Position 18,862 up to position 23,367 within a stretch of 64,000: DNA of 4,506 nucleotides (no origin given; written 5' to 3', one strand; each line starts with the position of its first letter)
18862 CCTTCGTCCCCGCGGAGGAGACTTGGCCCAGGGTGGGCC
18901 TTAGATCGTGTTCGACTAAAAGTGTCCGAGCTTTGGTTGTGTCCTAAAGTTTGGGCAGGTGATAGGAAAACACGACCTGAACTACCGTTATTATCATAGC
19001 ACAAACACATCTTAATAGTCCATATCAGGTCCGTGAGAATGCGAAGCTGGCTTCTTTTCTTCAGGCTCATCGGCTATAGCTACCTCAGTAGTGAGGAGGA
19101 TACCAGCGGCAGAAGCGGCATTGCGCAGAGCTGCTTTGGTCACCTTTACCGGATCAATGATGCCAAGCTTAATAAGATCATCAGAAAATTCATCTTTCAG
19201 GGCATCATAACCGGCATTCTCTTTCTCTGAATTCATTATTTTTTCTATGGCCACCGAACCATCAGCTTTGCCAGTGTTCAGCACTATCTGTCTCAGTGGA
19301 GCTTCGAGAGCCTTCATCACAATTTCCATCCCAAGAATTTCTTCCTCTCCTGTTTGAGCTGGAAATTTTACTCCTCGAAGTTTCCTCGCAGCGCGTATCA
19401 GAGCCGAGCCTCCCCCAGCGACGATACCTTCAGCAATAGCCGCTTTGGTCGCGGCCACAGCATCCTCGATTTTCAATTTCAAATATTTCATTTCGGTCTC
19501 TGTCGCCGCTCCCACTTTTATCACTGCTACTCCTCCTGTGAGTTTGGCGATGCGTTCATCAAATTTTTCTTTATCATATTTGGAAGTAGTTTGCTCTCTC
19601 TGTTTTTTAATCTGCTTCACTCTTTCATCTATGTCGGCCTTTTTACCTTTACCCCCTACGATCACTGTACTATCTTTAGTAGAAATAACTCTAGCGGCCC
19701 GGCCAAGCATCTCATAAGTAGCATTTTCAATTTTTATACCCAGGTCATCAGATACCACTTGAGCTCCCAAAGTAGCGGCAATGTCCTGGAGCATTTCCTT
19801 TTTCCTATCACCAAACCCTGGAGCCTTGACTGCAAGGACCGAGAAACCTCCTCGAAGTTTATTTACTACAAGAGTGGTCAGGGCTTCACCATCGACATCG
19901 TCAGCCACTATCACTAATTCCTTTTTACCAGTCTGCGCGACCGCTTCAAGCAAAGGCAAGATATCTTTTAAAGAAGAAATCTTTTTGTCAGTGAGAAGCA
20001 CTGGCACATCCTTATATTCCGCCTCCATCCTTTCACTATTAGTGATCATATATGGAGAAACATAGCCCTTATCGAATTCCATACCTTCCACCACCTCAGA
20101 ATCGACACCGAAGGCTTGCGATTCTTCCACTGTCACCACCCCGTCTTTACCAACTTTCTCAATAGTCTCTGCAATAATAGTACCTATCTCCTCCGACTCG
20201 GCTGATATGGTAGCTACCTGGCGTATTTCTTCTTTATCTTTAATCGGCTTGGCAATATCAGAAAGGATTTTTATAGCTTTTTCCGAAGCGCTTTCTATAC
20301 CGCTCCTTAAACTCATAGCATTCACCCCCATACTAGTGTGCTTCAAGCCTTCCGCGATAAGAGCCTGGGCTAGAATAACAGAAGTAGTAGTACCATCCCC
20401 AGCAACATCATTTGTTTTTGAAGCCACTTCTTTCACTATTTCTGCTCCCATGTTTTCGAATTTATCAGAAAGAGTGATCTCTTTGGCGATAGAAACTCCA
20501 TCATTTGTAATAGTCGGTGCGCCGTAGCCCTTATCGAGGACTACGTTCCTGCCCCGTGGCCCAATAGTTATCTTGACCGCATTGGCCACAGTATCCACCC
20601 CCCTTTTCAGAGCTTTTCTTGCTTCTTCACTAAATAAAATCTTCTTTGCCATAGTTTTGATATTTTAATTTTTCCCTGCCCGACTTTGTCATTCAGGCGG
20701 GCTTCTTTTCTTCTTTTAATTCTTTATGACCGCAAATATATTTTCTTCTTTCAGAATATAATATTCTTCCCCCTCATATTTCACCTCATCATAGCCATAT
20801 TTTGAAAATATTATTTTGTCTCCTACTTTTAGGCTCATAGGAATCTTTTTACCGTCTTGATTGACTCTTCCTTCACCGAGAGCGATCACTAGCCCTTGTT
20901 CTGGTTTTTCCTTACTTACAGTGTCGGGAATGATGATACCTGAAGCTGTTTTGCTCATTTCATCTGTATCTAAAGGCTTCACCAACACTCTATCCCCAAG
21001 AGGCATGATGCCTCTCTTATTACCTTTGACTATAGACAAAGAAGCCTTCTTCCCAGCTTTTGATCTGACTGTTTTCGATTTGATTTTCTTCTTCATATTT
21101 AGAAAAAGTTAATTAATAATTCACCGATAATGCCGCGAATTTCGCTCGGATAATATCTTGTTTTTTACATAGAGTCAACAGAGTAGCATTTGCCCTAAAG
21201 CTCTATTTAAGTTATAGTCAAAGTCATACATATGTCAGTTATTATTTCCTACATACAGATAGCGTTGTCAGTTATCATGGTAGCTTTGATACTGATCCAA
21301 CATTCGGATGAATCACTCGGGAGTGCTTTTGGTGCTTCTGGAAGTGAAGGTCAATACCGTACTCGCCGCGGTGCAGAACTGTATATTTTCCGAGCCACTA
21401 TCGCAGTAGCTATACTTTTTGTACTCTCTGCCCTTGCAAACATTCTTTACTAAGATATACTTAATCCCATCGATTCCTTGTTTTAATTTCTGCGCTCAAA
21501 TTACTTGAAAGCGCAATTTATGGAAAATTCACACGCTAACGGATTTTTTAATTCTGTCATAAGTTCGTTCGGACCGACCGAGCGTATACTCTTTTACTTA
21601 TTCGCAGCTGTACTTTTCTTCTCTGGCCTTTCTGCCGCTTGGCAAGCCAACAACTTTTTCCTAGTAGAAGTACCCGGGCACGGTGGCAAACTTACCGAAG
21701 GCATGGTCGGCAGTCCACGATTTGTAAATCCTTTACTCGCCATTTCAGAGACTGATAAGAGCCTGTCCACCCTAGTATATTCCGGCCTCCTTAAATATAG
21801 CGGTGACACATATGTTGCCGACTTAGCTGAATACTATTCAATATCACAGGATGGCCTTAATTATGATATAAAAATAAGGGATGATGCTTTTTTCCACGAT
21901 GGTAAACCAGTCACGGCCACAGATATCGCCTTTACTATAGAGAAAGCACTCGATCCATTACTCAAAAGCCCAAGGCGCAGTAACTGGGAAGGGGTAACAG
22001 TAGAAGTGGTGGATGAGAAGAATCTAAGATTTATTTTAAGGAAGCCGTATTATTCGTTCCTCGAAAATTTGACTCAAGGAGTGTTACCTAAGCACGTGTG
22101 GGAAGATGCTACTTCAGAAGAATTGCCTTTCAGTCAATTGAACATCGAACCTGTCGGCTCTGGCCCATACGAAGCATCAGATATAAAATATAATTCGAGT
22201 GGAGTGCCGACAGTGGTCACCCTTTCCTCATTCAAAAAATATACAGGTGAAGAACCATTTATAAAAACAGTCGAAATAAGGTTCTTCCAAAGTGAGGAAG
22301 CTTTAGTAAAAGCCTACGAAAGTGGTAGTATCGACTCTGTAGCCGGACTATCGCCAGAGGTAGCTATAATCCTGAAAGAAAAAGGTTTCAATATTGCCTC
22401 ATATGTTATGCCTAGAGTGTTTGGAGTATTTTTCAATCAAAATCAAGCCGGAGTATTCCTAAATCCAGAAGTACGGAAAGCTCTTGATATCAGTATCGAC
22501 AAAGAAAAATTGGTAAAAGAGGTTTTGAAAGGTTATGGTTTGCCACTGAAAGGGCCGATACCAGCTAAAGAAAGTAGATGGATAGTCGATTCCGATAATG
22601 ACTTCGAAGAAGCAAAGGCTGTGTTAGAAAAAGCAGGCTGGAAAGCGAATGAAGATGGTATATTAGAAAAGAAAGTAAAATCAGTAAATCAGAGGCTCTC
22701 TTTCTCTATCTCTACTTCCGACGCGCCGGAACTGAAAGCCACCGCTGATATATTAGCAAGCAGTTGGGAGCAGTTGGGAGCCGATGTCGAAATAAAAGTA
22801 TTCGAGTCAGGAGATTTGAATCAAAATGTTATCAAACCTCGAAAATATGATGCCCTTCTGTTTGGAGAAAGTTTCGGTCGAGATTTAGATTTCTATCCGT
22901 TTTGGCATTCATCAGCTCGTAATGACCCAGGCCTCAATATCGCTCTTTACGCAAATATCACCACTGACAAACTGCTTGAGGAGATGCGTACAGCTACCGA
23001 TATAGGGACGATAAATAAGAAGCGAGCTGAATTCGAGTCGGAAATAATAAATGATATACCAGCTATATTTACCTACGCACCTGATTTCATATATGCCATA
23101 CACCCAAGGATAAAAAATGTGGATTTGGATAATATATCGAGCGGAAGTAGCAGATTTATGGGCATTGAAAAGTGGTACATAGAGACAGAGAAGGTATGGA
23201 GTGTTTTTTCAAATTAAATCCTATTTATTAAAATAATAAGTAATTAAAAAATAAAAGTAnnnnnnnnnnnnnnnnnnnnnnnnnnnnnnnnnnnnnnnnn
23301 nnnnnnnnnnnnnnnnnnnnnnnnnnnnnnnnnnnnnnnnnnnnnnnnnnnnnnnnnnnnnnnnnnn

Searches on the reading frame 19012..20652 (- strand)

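Call 37: search_protein_families(library=pfam, proteins=[window:19012-20652:-], max_evalue=0.00001)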
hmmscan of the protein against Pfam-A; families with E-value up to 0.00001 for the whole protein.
window:19012-20652:- (546 aa): 1 family
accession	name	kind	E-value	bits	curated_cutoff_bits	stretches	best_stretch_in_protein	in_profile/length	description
PF00118.29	Cpn60_TCP1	-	4.3e-69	233.9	34.3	1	22-528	1-488/490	TCP-1/cpn60 chaperonin family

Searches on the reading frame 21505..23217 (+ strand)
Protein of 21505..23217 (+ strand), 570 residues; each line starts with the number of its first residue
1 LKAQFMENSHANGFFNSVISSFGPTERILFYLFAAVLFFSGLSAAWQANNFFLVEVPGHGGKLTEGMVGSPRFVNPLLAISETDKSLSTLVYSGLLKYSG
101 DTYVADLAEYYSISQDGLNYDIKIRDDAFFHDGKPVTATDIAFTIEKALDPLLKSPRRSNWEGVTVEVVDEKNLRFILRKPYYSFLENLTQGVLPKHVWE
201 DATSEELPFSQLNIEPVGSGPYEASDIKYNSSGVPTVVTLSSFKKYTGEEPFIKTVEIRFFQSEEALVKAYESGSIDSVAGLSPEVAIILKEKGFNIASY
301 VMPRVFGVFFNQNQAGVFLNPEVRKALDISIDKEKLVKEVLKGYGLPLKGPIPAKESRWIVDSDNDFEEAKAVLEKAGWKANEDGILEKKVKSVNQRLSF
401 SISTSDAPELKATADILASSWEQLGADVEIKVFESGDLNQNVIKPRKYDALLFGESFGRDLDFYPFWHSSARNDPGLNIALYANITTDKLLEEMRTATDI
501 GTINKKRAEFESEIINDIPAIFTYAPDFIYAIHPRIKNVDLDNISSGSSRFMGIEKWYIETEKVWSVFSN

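Call 46: search_protein_families(library=pfam, proteins=[window:21505-23217:+], max_evalue=1e-8)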
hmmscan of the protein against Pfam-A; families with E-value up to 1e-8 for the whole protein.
window:21505-23217:+ (570 aa): 1 family
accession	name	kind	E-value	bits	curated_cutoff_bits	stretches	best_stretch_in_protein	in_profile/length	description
PF00496.27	SBP_bac_5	-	5.4e-66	223.6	32.4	1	103-458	2-349/368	Bacterial extracellular solute-binding proteins, family 5 Middle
